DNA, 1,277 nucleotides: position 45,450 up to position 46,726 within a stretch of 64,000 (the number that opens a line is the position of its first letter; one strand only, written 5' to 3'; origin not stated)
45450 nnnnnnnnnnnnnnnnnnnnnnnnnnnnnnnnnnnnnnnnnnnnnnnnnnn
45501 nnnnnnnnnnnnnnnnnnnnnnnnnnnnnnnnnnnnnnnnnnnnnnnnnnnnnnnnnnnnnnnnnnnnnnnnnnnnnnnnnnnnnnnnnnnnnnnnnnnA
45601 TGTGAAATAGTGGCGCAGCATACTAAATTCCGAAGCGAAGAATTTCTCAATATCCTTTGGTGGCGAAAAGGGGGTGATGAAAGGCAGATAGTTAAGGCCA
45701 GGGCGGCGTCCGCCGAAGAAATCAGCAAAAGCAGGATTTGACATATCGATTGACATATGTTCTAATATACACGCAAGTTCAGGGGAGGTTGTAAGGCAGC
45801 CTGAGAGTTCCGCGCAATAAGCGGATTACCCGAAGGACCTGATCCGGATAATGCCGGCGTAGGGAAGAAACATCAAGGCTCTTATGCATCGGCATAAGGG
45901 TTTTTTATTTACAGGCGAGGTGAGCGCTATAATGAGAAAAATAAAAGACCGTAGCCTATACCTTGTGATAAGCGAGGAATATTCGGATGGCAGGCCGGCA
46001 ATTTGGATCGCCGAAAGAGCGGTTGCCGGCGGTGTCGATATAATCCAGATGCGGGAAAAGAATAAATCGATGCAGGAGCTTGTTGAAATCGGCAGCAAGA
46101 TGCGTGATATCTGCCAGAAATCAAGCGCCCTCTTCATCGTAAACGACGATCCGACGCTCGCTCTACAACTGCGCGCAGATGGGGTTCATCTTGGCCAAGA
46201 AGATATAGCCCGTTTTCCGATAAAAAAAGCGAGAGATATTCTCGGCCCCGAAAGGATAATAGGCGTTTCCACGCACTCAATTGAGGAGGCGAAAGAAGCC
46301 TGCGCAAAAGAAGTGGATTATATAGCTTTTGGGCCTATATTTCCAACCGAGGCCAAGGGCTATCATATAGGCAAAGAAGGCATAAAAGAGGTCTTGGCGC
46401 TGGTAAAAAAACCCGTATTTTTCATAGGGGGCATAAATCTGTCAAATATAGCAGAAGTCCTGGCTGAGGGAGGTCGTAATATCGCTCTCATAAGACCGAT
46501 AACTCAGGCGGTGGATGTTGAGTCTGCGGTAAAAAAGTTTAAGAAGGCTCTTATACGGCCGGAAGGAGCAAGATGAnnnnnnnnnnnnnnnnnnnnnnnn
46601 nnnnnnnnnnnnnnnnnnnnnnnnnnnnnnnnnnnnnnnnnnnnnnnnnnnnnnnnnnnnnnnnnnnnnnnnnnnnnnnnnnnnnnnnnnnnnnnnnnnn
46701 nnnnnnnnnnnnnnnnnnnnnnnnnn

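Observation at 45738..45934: TPP riboswitch with intrinsic terminator controls thiE-thi4; ORF-track start of thiE lies inside the terminator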

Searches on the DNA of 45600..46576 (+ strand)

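Call 4: search_rna_families(source=window, start=45600, end=46100, threshold=evalue, max_evalue=1, show_alignments=2)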
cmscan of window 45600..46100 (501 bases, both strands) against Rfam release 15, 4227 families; matches with E-value up to 1: 1.
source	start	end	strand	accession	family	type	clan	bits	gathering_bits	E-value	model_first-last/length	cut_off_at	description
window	45771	45883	+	RF00059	TPP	Cis-reg; riboswitch;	-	61.9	54.3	7.7e-12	1-105/105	no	TPP riboswitch aptamer (THI element)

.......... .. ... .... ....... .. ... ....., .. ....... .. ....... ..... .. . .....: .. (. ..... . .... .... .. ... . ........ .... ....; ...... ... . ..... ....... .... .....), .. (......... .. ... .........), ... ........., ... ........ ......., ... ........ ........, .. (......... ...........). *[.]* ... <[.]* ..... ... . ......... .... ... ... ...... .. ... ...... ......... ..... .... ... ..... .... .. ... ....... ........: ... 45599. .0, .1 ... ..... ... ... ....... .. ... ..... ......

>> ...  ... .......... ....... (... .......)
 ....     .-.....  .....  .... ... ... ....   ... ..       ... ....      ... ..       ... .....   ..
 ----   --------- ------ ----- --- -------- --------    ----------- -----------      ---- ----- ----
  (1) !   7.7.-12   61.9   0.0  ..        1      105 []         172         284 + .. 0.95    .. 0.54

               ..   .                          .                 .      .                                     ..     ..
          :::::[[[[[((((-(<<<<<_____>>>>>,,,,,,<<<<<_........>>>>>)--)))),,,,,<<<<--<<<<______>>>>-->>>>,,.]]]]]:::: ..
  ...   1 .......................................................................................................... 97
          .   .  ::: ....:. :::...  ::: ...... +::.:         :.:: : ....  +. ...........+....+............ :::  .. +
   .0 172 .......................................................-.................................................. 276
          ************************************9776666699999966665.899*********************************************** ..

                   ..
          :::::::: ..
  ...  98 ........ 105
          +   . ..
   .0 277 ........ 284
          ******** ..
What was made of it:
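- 45801..45806 (+): Invariant CUGAGA, the pyrimidine-sensor junction of the aptamer. Rfam alignment (call 4).
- On TPP riboswitch aptamer (Rfam RF00059): Two of the five model pairs are non-canonical (call 4).
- P1 is only 3 bp (call 4).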

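Call 15: search_rna_families(sources=[L001, L002, L003, L004, L005, L006, L007, L008, L009, L010, L011, L012, L013, L014, L015, L016, L017, L018, L019, L020], threshold=gathering)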
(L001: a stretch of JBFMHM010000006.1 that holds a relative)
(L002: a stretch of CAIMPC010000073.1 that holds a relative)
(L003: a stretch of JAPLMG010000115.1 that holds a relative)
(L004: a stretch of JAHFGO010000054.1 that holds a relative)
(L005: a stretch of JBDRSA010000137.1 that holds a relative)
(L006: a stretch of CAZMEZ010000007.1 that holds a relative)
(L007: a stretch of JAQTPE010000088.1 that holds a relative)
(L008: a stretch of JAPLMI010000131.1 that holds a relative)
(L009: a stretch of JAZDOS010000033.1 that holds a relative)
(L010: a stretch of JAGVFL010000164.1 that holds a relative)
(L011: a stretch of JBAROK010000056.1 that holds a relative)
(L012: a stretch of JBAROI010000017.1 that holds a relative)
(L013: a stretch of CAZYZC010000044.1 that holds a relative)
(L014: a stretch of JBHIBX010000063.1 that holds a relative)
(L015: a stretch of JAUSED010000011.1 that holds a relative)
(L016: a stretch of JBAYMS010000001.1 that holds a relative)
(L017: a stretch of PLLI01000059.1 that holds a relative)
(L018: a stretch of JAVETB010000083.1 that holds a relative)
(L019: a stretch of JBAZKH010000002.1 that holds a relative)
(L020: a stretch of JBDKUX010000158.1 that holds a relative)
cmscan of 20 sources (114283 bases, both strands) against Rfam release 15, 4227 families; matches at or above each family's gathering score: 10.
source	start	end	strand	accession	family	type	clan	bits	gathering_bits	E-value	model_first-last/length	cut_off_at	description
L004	2857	2968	+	RF00059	TPP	Cis-reg; riboswitch;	-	71.7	54.3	6.8e-12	1-105/105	no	TPP riboswitch aptamer (THI element)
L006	2831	2942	+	RF00059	TPP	Cis-reg; riboswitch;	-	67.4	54.3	7.9e-11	1-105/105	no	TPP riboswitch aptamer (THI element)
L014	2864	2973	+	RF00059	TPP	Cis-reg; riboswitch;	-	66.7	54.3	1.2e-10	1-105/105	no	TPP riboswitch aptamer (THI element)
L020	2828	2940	+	RF00059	TPP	Cis-reg; riboswitch;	-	66.7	54.3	1.2e-10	1-105/105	no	TPP riboswitch aptamer (THI element)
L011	2827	2938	+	RF00059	TPP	Cis-reg; riboswitch;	-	66.1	54.3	1.7e-10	1-105/105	no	TPP riboswitch aptamer (THI element)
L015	2405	2516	+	RF00059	TPP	Cis-reg; riboswitch;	-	63.9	54.3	5.6e-10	1-105/105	no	TPP riboswitch aptamer (THI element)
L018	2814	2927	+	RF00059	TPP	Cis-reg; riboswitch;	-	62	54.3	1.7e-09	1-105/105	no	TPP riboswitch aptamer (THI element)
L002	411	572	+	RF00013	6S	Gene;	-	61.9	46.4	1.4e-09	1-187/187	no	6S / SsrS RNA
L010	845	959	+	RF00059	TPP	Cis-reg; riboswitch;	-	59.6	54.3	6.6e-09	1-105/105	no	TPP riboswitch aptamer (THI element)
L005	2825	2961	+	RF00059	TPP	Cis-reg; riboswitch;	-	55.4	54.3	7.2e-08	1-105/105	no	TPP riboswitch aptamer (THI element)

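Call 16: search_rna_families(sources=[L021, L022, L023, L024, L025, L026, L027, L028, L029, L030, L031, L032, L033, L034, L035, L036, L037, L038, L039, L040], threshold=gathering)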
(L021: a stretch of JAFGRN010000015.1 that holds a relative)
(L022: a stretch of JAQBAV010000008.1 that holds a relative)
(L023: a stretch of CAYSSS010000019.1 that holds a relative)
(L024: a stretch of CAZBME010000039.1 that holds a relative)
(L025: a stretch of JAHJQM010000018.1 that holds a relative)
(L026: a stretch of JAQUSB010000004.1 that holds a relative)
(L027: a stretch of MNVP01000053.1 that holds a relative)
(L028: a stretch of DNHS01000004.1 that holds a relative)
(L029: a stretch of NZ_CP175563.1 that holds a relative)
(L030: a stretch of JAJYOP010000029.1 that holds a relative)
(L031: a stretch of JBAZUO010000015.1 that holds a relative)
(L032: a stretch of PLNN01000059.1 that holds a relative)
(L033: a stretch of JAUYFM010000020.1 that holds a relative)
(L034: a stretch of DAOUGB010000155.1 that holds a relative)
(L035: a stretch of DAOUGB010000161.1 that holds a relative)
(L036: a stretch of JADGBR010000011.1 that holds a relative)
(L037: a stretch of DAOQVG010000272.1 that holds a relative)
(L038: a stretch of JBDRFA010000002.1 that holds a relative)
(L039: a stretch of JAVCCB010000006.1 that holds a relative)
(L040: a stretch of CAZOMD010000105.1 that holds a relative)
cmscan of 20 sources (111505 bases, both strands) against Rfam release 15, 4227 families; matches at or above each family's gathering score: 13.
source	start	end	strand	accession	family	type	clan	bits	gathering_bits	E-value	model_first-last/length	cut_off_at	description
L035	930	1042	+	RF00059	TPP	Cis-reg; riboswitch;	-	70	54.3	1.7e-11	1-105/105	no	TPP riboswitch aptamer (THI element)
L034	1022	1134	+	RF00059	TPP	Cis-reg; riboswitch;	-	68.1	54.3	5.1e-11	1-105/105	no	TPP riboswitch aptamer (THI element)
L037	1609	1721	+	RF00059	TPP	Cis-reg; riboswitch;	-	68.1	54.3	5.1e-11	1-105/105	no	TPP riboswitch aptamer (THI element)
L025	2745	2858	+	RF00059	TPP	Cis-reg; riboswitch;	-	65.3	54.3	2.5e-10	1-105/105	no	TPP riboswitch aptamer (THI element)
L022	2694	2808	+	RF00059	TPP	Cis-reg; riboswitch;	-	64.8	54.3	3.4e-10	1-105/105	no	TPP riboswitch aptamer (THI element)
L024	2828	2940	+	RF00059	TPP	Cis-reg; riboswitch;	-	64.2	54.3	4.6e-10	1-105/105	no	TPP riboswitch aptamer (THI element)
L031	1749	1821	+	RF00005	tRNA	Gene; tRNA;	CL00001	63.7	29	3e-11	1-71/71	no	tRNA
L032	2859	2971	+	RF00059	TPP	Cis-reg; riboswitch;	-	63.6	54.3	6.5e-10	1-105/105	no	TPP riboswitch aptamer (THI element)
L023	2777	2891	+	RF00059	TPP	Cis-reg; riboswitch;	-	61.8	54.3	1.8e-09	1-105/105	no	TPP riboswitch aptamer (THI element)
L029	2816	2929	+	RF00059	TPP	Cis-reg; riboswitch;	-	61.5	54.3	2.1e-09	1-105/105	no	TPP riboswitch aptamer (THI element)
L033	2846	2957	+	RF00059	TPP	Cis-reg; riboswitch;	-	58.8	54.3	1e-08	1-105/105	no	TPP riboswitch aptamer (THI element)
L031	2855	2966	+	RF00059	TPP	Cis-reg; riboswitch;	-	58.7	54.3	1e-08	1-105/105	no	TPP riboswitch aptamer (THI element)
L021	3353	3462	+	RF00059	TPP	Cis-reg; riboswitch;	-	57.6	54.3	2e-08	1-105/105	no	TPP riboswitch aptamer (THI element)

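Call 18: search_rna_families(sources=[L041, L042, L043, L044, L045, L046, L047, L048, L049, L050, L051, L052, L053, L054, L055, L056, L057, L058, L059, L060], threshold=gathering)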
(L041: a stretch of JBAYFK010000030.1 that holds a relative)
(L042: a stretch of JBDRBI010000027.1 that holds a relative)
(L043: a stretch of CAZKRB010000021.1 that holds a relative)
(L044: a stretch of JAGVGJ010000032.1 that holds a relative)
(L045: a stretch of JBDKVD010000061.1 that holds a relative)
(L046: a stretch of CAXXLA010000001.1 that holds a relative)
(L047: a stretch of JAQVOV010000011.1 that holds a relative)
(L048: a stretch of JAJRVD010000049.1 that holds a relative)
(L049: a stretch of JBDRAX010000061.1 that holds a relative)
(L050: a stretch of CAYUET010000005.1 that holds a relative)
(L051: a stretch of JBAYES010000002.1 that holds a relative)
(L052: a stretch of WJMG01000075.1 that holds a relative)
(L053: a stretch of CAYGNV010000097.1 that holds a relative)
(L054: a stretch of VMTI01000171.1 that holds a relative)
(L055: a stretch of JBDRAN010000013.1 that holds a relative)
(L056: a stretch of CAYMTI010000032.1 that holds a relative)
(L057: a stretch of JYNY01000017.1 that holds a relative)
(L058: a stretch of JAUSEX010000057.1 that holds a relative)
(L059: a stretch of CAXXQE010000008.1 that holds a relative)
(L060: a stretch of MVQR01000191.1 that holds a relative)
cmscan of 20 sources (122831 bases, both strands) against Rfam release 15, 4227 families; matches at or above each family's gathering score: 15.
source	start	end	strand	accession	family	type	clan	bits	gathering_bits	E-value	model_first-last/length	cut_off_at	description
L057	3780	4167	+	RF00010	RNaseP_bact_a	Gene; ribozyme;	CL00002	223.2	100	7.2e-71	1-367/367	no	Bacterial RNase P class A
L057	1804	1877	+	RF00005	tRNA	Gene; tRNA;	CL00001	74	29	4.9e-14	1-71/71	no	tRNA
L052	2499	2607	+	RF00059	TPP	Cis-reg; riboswitch;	-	73.3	54.3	2.9e-12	1-105/105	no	TPP riboswitch aptamer (THI element)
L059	2854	2963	+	RF00059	TPP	Cis-reg; riboswitch;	-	70.3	54.3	1.6e-11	1-105/105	no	TPP riboswitch aptamer (THI element)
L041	2844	2953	+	RF00059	TPP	Cis-reg; riboswitch;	-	69.4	54.3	2.7e-11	1-105/105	no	TPP riboswitch aptamer (THI element)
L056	2762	2870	+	RF00059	TPP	Cis-reg; riboswitch;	-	69.2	54.3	3.1e-11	1-105/105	no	TPP riboswitch aptamer (THI element)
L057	2126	2200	+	RF00005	tRNA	Gene; tRNA;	CL00001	68.3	29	1.8e-12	1-71/71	no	tRNA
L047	2831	2947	+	RF00059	TPP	Cis-reg; riboswitch;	-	66.9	54.3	1.1e-10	1-105/105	no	TPP riboswitch aptamer (THI element)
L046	2828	2940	+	RF00059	TPP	Cis-reg; riboswitch;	-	65.7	54.3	2.2e-10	1-105/105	no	TPP riboswitch aptamer (THI element)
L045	67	179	+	RF00059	TPP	Cis-reg; riboswitch;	-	64.8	54.3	3.7e-10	1-105/105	no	TPP riboswitch aptamer (THI element)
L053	1542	1652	+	RF00059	TPP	Cis-reg; riboswitch;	-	61.1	54.3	3.1e-09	1-105/105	no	TPP riboswitch aptamer (THI element)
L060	510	623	+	RF00059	TPP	Cis-reg; riboswitch;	-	61.1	54.3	3e-09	1-105/105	no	TPP riboswitch aptamer (THI element)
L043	2815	2929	+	RF00059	TPP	Cis-reg; riboswitch;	-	60.7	54.3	3.7e-09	1-105/105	no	TPP riboswitch aptamer (THI element)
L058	2847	2962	+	RF00059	TPP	Cis-reg; riboswitch;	-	60.3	54.3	4.6e-09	1-105/105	no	TPP riboswitch aptamer (THI element)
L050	2855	2965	+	RF00059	TPP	Cis-reg; riboswitch;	-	59.7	54.3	6.5e-09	1-105/105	no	TPP riboswitch aptamer (THI element)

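Call 19: search_rna_families(sources=[L061, L062, L063, L064, L065, L066, L067, L068, L069, L070, L071, L072, L073, L074, L075, L076, L077, L078, L079, L080], threshold=gathering)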
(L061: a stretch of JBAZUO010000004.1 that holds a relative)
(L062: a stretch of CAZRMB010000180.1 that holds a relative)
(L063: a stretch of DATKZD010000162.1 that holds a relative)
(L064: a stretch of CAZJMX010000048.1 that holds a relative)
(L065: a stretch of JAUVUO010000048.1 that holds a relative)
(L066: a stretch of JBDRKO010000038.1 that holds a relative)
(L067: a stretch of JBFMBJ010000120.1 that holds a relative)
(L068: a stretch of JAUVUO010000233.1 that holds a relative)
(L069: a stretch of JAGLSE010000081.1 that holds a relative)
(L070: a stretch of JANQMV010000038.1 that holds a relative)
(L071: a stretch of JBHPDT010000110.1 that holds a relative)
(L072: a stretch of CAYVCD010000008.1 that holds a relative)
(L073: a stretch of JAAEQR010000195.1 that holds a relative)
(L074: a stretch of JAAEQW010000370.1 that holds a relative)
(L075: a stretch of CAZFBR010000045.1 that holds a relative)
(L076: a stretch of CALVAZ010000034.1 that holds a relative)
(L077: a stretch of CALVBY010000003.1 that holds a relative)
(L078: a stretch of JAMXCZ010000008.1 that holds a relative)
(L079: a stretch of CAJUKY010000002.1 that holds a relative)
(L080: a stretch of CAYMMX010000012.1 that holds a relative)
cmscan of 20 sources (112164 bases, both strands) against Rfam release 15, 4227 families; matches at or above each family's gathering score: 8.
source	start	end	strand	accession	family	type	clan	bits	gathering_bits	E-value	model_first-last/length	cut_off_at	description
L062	2837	2949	+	RF00059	TPP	Cis-reg; riboswitch;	-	70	54.3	1.7e-11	1-105/105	no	TPP riboswitch aptamer (THI element)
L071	2844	2952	+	RF00059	TPP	Cis-reg; riboswitch;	-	67.8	54.3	6e-11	1-105/105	no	TPP riboswitch aptamer (THI element)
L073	2863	2974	+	RF00059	TPP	Cis-reg; riboswitch;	-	66.3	54.3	1.4e-10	1-105/105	no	TPP riboswitch aptamer (THI element)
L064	2835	2945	+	RF00059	TPP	Cis-reg; riboswitch;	-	65.9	54.3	1.8e-10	1-105/105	no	TPP riboswitch aptamer (THI element)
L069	2522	2593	+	RF00005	tRNA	Gene; tRNA;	CL00001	62.8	29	5.4e-11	1-71/71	no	tRNA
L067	447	559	+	RF00059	TPP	Cis-reg; riboswitch;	-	62.5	54.3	1.2e-09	1-105/105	no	TPP riboswitch aptamer (THI element)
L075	2864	2971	+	RF00059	TPP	Cis-reg; riboswitch;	-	62.3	54.3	1.4e-09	1-105/105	no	TPP riboswitch aptamer (THI element)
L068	565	636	+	RF00005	tRNA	Gene; tRNA;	CL00001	61.5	29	1.2e-10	1-71/71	no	tRNA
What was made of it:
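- Conservation of the layout: 38 of 80 thiE-relative loci have an Rfam-scoring aptamer upstream of thiE (calls 15, 16, 18, 19).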

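Call 57: search_rna_families(sources=[L082, L083, L084], threshold=gathering)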
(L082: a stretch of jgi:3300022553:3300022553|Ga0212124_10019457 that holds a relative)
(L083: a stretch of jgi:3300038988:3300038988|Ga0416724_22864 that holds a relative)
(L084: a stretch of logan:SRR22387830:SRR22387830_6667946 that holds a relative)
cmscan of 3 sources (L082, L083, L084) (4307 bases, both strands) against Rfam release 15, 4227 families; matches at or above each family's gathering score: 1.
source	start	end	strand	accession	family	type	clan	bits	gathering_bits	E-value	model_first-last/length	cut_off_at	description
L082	492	603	+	RF00059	TPP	Cis-reg; riboswitch;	-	55.7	54.3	2.3e-09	1-105/105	no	TPP riboswitch aptamer (THI element)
